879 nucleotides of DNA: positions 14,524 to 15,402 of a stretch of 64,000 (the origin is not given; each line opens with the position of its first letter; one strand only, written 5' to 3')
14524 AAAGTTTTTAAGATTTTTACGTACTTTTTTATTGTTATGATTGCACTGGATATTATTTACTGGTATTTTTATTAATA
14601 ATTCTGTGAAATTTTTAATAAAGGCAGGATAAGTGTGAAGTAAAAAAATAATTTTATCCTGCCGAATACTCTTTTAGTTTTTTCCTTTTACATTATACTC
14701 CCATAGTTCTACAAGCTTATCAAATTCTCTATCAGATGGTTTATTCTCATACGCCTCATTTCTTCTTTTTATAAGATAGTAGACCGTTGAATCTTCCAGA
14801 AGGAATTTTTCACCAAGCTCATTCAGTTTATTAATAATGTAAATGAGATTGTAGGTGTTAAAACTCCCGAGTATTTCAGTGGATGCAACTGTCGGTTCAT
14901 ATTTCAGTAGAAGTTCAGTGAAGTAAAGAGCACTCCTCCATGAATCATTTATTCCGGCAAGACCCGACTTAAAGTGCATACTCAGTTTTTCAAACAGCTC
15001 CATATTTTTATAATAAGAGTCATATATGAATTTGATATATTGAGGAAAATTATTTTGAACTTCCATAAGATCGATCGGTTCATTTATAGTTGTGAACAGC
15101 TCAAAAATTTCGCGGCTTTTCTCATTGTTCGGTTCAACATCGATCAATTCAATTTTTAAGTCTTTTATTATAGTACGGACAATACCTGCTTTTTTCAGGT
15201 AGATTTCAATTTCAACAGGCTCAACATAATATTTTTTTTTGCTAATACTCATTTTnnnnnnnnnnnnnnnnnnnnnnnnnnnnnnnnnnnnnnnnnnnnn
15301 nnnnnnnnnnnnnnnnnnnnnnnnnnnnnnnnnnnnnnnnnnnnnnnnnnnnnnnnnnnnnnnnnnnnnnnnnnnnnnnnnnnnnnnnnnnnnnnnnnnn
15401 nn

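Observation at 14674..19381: Operon coupling a CPA2 antiporter-PTS EIIA(Ntr) fusion to two uncharacterised proteins (805-aa LysM-tailed membrane protein and a 192-aa protein)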

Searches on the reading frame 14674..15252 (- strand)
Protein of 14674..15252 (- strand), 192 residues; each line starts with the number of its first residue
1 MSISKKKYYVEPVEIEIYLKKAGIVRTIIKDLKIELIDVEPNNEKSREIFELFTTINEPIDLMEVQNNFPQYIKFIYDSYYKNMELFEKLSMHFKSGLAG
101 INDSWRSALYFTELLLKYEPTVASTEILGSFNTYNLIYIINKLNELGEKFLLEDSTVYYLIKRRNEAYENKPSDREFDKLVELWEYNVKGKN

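Call 3: search_protein_families(library=pfam, proteins=[window:14674-15252:-], max_evalue=0.1)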
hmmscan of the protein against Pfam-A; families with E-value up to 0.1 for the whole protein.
window:14674-15252:- (192 aa): 2 families
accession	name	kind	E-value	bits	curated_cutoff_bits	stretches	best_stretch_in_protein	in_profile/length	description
PF24192.1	DUF7417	-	0.032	14.4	27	0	29-55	4-30/75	Domain of unknown function (DUF7417)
PF07710.16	P53_tetramer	-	0.034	14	20.7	0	47-66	19-38/42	P53 tetramerisation motif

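Call 4: search_protein_families(library=ncbifam, proteins=[window:14674-15252:-], max_evalue=0.1)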
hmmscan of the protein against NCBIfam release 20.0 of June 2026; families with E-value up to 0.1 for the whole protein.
window:14674-15252:- (192 aa): 0 families

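Call 6: find_homologous_proteins(query=window:14674-15252:-)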
Query window:14674-15252:- (192 aa): 402 proteins with E <= 0.001 among 493 candidates; the best 120 are listed.
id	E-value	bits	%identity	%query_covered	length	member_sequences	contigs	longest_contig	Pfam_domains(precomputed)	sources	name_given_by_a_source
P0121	2.1e-118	411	100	100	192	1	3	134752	-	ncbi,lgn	-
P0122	4.5e-113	394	95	100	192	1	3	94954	-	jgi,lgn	jgi:hypothetical protein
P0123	4.5e-113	394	95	100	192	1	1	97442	-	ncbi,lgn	-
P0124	2.5e-111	388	93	100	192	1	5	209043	-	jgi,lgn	jgi:hypothetical protein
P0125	4.3e-111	387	93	100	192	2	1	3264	-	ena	-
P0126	1.5e-110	385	92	100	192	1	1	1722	-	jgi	jgi:hypothetical protein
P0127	1.8e-110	385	92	100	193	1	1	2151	-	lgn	-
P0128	2.0e-110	385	92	100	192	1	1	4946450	-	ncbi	-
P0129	1.2e-109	382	92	100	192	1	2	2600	-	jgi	-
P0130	1.5e-109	382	91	100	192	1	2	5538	-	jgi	-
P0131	2.2e-109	382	93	100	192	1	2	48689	-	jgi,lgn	-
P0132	2.2e-109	382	91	100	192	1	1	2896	-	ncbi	-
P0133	4.4e-109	381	93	98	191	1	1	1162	-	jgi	jgi:hypothetical protein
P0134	6.7e-109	380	91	100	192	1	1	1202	-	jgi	-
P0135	8.0e-109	380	91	100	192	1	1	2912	-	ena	-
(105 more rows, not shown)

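Call 17: find_related_loci(query=A2, collection=genome_contigs, flank=10000)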
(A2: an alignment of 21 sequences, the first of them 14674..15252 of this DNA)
Query A2 (192 aa) in genome_contigs; peptide patterns used: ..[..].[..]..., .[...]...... (x = any residue, [..] = any of these).
254 stretches matched a pattern; 106 encode a relative of the query (tblastn E <= 1e-3); the best 80 are kept; 80 distinct loci.
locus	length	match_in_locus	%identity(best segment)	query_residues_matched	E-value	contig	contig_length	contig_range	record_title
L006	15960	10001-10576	93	1-192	6e-117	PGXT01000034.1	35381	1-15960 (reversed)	MAG: Spirochaetae bacterium HGW-Spirochaetae-5 bjp_ig2069_scaffold_1207, whole genome shotgun sequence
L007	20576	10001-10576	92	1-192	6e-116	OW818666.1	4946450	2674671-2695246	metagenome genome assembly, chromosome: 1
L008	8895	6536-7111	92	1-192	1e-114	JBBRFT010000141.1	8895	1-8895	MAG: Spirochaetota bacterium isolate Co_metawrap_2586 Cmw_2586_k141_7554915_length_8895_cov_9.0000, whole genome shotgun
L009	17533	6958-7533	91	1-192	8e-114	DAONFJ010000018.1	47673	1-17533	MAG TPA_asm: Spirochaetota bacterium isolate AMR_MDS_3846 NODE_662_length_47673_cov_10.616616, whole genome shotgun sequ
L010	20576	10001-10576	90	1-192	2e-112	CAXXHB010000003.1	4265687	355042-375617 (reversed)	MAG: Spirochaetota bacterium isolate 9c02a98b-b84c-44b5-ab69-c94782187e37 genome assembly, contig: contig_3, whole genom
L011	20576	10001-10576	87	1-192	6e-109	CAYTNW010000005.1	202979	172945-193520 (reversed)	MAG TPA_asm: uncultured Leptospirales bacterium isolate SRP220891_co1_350 genome assembly, contig: NODE_61_length_202979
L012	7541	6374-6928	86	8-192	2e-104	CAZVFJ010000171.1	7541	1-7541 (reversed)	MAG TPA_asm: uncultured Leptospirales bacterium isolate SRP192927_co3_21 genome assembly, contig: NODE_26903_length_7541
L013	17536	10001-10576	83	1-192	3e-103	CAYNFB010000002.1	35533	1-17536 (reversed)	MAG TPA_asm: uncultured Leptospirales bacterium isolate binchicken_co42_9 genome assembly, contig: NODE_1064_length_3553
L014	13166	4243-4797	85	8-192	9e-103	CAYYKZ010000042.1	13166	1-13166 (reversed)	MAG TPA_asm: uncultured Leptospirales bacterium isolate binchicken_co42_427 genome assembly, contig: NODE_7192_length_13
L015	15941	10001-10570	82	1-190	5e-102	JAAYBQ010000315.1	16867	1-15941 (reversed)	MAG: Spirochaetes bacterium isolate AS06rmzACSIP_338 521115_AS06, whole genome shotgun sequence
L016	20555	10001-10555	84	8-192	8e-102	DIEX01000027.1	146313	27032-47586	MAG TPA_asm: Spirochaetia bacterium UBA5763 UBA5763_contig_13715, whole genome shotgun sequence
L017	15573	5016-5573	83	7-192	7e-101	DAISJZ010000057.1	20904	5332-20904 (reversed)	MAG TPA_asm: Spirochaetota bacterium isolate CTOTU18752 NODE_2041_length_20904_cov_19.269413, whole genome shotgun seque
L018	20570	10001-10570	81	1-190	3e-101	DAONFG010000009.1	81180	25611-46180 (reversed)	MAG TPA_asm: Spirochaetota bacterium isolate AMR_MDS_3849 NODE_196_length_81180_cov_6.385615, whole genome shotgun seque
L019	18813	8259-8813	84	8-192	2e-100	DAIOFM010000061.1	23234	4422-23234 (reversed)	MAG TPA_asm: Spirochaetota bacterium isolate CTOTU18388 NODE_1316_length_23234_cov_7.131239, whole genome shotgun sequen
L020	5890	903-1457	84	8-192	2e-100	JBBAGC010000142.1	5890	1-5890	MAG: Spirochaetota bacterium isolate SO_2017_LW2_63 scaffold_28883_c1_LW138R_2017, whole genome shotgun sequence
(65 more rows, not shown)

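Call 21: predict_structure(alignment_id=A2)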
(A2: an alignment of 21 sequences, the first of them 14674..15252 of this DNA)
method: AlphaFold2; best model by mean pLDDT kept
length: 192 residues; sequences in the alignment: 21
mean_pLDDT: 89.2   pTM: 0.85
mean pLDDT of the five models: 89.2, 86.9, 86.4, 83.8, 77.8
residues with pLDDT >= 90: 122; 70-90: 61; 50-70: 4; < 50: 5
segments of 3 or more residues with pLDDT < 50: 1-4
pLDDT, mean of each block of 10 residues (from residue 1): 69 87 85 94 91 95 91 85 86 96 96 85 84 96 94 95 94 93 88 45
secondary structure, 60 per line:
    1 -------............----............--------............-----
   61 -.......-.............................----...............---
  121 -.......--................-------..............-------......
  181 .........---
elements in order: E8-19 E24-35 H44-55 H62-68 H70-98 H103-117 H122-128 H131-146 H154-167 H175-189

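Call 28: search_solved_structures(query=A2, max_evalue=10)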
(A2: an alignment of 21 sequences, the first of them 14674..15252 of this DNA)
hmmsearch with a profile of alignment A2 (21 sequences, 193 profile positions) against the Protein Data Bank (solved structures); distinct sequences matched with E-value up to 10: 2.
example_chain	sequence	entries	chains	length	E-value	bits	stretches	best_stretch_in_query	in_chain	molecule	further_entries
6v3p_C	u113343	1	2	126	0.19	15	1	86-158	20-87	IgA FC receptor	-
9g8u_B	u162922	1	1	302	0.61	13.4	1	12-171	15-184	Lipase chaperone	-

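Call 32: search_protein_families(library=padloc, proteins=[window:14674-15252:-], max_evalue=0.1)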
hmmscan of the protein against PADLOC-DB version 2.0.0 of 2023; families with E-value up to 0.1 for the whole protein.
window:14674-15252:- (192 aa): 0 families

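Call 33: search_protein_families(library=phrogs, proteins=[window:14674-15252:-], max_evalue=0.1)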
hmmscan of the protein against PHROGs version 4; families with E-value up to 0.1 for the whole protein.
window:14674-15252:- (192 aa): 3 families
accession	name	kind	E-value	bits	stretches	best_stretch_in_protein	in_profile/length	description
phrog_10126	-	unknown function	0.072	13.9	0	75-89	12-26/38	-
phrog_29567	-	unknown function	0.079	13.9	0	29-49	34-54/54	-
phrog_23542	-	unknown function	0.1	13.5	0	29-49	33-53/53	-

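Call 104: fold_search(model_id=the predicted structure, library=pdb)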
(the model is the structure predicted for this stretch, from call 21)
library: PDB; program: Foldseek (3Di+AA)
matches with E <= 10: 222; with E <= 0.001: 0
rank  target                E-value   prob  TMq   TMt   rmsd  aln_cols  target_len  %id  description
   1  9dxd_A                4.9e-01  0.03  0.12  0.06  24.5       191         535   12  attLmm bound serine integrase and RDF complex in the pre-rotation state (released 2026-01-21)
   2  7u55                  1.0e+00  0.04  0.15  0.13  20.5       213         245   10  Crystal structure of Thermoplasmatales archaeon heliorhodopsin at pH 4.5 (released 2022-09-07)
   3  6is6                  1.2e+00  0.05  0.18  0.15  20.1       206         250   10  Crystal structure of Thermoplasmatales archaeon heliorhodopsin (released 2019-09-25)
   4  3c7n_A                1.5e+00  0.02  0.12  0.04  31.4       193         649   12  Structure of the Hsp110:Hsc70 Nucleotide Exchange Complex (released 2008-05-27)
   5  7qca_LM0              1.9e+00  0.06  0.11  0.18  20.9        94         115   11  Spraguea lophii ribosome (released 2022-11-30)
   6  2x0l_A                2.0e+00  0.04  0.19  0.07  32.4       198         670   13  Crystal structure of a neuro-specific splicing variant of human histone lysine demethylase LSD1. (released 2010-03-02)
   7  3j7a_V                2.3e+00  0.41  0.15  0.20   6.0        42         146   19  Cryo-EM structure of the Plasmodium falciparum 80S ribosome bound to the anti-protozoan drug emetine, small subunit (released 2014-07-16)
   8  7d7f_A                2.3e+00  0.02  0.16  0.09  20.9       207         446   10  Structure of PKD1L3-CTD/PKD2L1 in calcium-bound state (released 2021-09-01)
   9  7d7e_A                2.5e+00  0.03  0.18  0.10  20.1       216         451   11  Structure of PKD1L3-CTD/PKD2L1 in apo state (released 2021-08-25)
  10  7cpu_SL               2.6e+00  0.38  0.16  0.22   5.5        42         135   17  Cryo-EM structure of 80S ribosome from mouse kidney (released 2022-02-02)
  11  7clj                  2.6e+00  0.03  0.18  0.16  20.0       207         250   10  Crystal structure of Thermoplasmatales archaeon heliorhodopsin E108D mutant (released 2020-09-02)
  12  8vea_A                2.8e+00  0.08  0.24  0.29  11.1       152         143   14  De novo designed helical oligomer sg266 (released 2025-01-15)
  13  8tmb_A                2.8e+00  0.04  0.20  0.12  23.5       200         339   12  Cryo-EM structure of CorA in complex with conformation-specific synthetic antibody C12 and 20 mM MgCl2, State MG20-1 (released 2025-02-12)
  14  5muu_A                2.8e+00  0.02  0.14  0.06  19.0       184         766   10  dsRNA bacteriophage phi6 nucleocapsid (released 2017-03-22)
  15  5ndv_C1               3.0e+00  0.35  0.15  0.21   6.1        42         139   14  Crystal structure of Paromomycin bound to the yeast 80S ribosome (released 2017-12-13)
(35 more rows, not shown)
